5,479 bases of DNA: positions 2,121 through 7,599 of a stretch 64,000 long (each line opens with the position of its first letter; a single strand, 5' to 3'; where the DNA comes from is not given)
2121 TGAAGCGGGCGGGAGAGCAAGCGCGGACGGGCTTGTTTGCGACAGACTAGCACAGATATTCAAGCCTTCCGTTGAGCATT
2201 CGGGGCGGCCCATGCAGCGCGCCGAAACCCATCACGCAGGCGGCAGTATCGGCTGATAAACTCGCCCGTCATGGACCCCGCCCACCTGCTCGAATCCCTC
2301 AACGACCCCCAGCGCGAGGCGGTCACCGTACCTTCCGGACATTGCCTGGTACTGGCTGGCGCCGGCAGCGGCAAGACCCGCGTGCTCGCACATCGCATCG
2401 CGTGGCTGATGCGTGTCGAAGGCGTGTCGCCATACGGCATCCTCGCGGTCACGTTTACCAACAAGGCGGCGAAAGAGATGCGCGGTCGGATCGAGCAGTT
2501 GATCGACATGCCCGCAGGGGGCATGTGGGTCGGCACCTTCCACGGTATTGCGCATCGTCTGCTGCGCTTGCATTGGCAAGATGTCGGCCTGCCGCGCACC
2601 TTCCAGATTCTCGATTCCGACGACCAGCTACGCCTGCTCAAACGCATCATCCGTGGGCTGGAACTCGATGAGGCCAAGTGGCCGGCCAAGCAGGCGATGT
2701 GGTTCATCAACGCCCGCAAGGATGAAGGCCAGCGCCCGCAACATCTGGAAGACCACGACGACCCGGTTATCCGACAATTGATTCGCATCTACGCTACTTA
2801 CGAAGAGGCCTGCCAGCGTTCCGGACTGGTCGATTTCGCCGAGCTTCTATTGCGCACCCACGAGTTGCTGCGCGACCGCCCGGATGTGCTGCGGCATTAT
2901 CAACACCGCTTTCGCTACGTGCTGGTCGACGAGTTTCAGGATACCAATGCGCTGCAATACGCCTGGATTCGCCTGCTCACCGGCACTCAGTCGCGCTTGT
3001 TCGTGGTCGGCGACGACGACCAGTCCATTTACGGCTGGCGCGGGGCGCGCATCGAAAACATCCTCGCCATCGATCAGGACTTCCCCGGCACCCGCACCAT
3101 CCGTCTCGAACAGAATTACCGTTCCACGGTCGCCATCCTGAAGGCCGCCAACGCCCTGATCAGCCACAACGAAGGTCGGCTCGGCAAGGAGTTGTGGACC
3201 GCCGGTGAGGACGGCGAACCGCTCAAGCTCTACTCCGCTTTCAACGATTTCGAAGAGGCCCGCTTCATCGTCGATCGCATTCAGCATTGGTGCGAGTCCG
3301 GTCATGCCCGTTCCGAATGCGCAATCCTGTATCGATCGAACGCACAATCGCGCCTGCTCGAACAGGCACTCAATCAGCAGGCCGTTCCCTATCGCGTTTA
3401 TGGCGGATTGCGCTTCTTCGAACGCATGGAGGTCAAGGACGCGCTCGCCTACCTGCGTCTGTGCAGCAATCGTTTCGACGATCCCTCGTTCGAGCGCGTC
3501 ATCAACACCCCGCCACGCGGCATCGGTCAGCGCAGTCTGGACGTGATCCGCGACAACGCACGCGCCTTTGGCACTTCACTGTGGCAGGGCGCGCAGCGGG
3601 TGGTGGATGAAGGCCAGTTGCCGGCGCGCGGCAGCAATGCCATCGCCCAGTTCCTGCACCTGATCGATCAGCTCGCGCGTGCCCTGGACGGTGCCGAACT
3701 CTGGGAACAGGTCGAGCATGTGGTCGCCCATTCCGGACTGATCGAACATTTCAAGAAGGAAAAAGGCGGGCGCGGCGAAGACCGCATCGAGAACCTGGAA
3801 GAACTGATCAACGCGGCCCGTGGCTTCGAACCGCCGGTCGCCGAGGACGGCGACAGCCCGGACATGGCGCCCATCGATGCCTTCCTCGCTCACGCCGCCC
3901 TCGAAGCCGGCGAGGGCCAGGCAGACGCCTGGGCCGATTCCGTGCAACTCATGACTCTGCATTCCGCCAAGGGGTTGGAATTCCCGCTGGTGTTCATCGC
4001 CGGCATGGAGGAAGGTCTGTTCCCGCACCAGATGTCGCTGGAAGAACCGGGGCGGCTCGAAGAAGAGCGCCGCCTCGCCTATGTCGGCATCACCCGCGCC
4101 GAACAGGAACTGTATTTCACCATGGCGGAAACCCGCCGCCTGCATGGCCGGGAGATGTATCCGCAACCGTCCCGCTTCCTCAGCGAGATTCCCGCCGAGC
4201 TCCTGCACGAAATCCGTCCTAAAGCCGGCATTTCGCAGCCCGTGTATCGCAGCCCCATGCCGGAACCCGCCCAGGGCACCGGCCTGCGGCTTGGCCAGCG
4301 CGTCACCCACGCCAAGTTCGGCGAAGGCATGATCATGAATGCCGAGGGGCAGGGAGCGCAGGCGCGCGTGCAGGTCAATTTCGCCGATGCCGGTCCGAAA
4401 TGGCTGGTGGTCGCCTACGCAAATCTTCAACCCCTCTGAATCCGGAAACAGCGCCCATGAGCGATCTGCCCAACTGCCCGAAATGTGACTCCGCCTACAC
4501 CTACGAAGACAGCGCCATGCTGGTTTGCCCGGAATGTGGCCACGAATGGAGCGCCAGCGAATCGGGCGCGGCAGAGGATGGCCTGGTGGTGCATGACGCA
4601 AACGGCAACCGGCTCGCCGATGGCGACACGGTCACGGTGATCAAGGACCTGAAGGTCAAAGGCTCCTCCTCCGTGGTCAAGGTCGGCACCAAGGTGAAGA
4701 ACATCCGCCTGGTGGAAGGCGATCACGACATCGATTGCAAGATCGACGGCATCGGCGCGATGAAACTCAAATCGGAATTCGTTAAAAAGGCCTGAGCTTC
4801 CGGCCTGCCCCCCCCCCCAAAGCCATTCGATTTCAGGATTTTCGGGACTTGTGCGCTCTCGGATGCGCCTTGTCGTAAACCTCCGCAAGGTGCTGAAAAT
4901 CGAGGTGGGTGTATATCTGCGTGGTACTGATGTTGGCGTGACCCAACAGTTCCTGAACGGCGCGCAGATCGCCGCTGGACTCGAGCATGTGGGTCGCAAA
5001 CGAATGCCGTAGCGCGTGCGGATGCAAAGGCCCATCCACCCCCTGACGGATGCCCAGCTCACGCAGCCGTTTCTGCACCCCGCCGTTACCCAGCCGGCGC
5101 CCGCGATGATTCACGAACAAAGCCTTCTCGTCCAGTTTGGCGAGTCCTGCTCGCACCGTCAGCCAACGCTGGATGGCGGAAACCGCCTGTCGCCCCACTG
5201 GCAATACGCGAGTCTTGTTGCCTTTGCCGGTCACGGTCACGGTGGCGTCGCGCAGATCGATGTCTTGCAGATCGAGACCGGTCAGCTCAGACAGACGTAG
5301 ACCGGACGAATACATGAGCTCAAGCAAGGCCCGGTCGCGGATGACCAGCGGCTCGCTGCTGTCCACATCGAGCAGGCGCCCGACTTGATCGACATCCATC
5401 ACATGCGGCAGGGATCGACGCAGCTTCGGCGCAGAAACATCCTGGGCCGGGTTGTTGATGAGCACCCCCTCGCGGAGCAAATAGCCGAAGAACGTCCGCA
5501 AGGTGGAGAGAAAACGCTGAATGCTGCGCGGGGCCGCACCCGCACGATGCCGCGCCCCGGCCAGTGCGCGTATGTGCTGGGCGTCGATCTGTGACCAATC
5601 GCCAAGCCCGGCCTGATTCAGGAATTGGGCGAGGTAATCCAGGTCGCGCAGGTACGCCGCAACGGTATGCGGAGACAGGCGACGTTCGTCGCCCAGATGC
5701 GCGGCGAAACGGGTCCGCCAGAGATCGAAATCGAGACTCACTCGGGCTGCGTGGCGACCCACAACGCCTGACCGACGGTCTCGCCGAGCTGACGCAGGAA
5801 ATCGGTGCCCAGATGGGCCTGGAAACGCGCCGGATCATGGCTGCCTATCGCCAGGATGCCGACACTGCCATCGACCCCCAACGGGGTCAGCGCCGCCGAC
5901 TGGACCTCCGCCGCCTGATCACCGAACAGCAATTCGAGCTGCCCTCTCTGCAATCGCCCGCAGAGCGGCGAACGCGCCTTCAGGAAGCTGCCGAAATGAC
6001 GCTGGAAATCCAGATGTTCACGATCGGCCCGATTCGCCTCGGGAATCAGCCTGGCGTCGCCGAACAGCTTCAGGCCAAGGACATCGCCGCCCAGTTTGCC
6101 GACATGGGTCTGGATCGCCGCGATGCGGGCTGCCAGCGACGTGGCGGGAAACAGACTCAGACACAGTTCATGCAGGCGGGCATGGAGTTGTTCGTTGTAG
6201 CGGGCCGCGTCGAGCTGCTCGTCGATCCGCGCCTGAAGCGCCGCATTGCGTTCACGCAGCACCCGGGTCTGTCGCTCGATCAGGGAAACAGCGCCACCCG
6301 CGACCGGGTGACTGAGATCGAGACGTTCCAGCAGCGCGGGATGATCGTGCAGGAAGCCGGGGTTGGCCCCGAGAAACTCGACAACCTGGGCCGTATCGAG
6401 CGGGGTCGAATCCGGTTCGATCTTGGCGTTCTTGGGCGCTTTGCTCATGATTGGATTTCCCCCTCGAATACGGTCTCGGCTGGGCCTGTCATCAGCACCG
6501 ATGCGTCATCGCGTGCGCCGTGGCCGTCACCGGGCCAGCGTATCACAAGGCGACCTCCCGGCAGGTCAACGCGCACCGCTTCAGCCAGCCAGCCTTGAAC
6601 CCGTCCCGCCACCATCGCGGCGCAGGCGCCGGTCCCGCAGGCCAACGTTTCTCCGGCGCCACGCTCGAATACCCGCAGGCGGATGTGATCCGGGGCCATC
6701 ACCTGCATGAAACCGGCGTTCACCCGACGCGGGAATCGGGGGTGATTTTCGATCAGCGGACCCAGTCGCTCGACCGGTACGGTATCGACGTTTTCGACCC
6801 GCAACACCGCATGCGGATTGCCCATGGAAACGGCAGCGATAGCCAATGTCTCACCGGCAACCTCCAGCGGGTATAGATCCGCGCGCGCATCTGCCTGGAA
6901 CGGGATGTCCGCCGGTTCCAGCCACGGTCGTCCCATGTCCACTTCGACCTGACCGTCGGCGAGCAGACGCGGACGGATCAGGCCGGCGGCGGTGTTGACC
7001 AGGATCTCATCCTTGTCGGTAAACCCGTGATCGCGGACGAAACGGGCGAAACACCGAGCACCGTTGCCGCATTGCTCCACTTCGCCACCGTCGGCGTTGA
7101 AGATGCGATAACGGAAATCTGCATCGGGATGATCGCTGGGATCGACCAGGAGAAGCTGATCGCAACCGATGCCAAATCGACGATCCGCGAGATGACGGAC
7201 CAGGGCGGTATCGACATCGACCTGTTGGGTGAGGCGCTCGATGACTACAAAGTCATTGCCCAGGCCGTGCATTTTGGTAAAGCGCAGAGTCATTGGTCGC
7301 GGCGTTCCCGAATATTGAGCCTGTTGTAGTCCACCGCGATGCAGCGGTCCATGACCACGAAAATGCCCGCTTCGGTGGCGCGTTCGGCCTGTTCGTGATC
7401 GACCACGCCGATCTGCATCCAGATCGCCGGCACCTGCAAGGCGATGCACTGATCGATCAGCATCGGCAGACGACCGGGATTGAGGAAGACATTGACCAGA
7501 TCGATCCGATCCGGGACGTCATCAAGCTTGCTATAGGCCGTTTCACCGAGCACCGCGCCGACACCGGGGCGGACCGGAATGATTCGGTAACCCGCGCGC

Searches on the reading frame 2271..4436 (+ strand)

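Call 72: search_protein_families(library=pfam, proteins=[window:2271-4436:+], max_evalue=0.0001)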
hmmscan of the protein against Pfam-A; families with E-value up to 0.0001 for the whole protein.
window:2271-4436:+ (722 aa): 6 families
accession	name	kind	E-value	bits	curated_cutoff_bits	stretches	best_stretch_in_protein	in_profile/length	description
PF00580.27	UvrD-helicase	-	1.7e-90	303.8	23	1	10-272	1-271/271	UvrD/REP helicase N-terminal domain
PF13361.12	UvrD_C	-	2.8e-79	267.5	25.6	1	277-620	1-349/350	UvrD-like helicase C-terminal domain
PF13245.12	AAA_19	-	2.4e-23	83.2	25.1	1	14-255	1-132/134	AAA domain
PF13538.12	UvrD_C_2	-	2.3e-08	34.2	27.4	1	560-616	4-51/52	UvrD-like helicase C-terminal domain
PF21196.3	PcrA_UvrD_tudor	-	4.6e-07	30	23.9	1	675-717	2-44/48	PcrA/UvrD tudor domain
PF13604.12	AAA_30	-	6.5e-07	29.7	27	0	10-74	2-66/191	AAA domain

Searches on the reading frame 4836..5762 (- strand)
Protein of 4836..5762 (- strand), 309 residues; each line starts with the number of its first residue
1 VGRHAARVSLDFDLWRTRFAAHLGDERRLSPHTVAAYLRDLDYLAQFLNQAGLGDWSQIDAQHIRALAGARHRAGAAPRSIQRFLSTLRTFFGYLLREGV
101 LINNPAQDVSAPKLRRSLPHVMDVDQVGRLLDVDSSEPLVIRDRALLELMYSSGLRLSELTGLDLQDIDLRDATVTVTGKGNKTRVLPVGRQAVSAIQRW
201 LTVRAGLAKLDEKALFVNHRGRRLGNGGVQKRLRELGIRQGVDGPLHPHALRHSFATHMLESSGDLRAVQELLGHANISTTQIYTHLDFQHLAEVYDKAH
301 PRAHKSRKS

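Call 72: search_protein_families(library=pfam, proteins=[window:4836-5762:-], max_evalue=0.0001)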
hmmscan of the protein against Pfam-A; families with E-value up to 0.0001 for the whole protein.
window:4836-5762:- (309 aa): 2 families
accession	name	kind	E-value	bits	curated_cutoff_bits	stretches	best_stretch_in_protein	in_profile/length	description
PF00589.27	Phage_integrase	-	3.7e-54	183.5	27.1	1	121-291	2-172/172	Phage integrase family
PF02899.23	Phage_int_SAM_1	-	8.4e-21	74.5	22.3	1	18-99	3-83/83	Phage integrase, N-terminal SAM-like domain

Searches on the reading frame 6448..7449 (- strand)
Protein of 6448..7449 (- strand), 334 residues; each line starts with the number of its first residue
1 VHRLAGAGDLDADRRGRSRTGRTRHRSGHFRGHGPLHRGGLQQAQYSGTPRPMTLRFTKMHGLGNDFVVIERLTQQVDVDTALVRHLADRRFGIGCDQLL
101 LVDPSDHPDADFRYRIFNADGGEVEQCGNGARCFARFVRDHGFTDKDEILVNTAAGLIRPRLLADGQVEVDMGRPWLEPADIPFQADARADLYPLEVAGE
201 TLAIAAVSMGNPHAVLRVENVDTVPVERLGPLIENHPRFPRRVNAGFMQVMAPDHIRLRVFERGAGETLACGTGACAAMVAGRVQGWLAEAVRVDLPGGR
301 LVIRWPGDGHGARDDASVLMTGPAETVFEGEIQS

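Call 78: search_protein_families(library=pfam, proteins=[window:6448-7449:-], max_evalue=0.0001)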
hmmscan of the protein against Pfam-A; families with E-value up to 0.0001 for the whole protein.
window:6448-7449:- (334 aa): 1 family
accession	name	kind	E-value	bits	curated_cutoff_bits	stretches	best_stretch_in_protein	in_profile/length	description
PF01678.24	DAP_epimerase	-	2.4e-64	215.3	34.7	2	57-175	1-118/121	Diaminopimelate epimerase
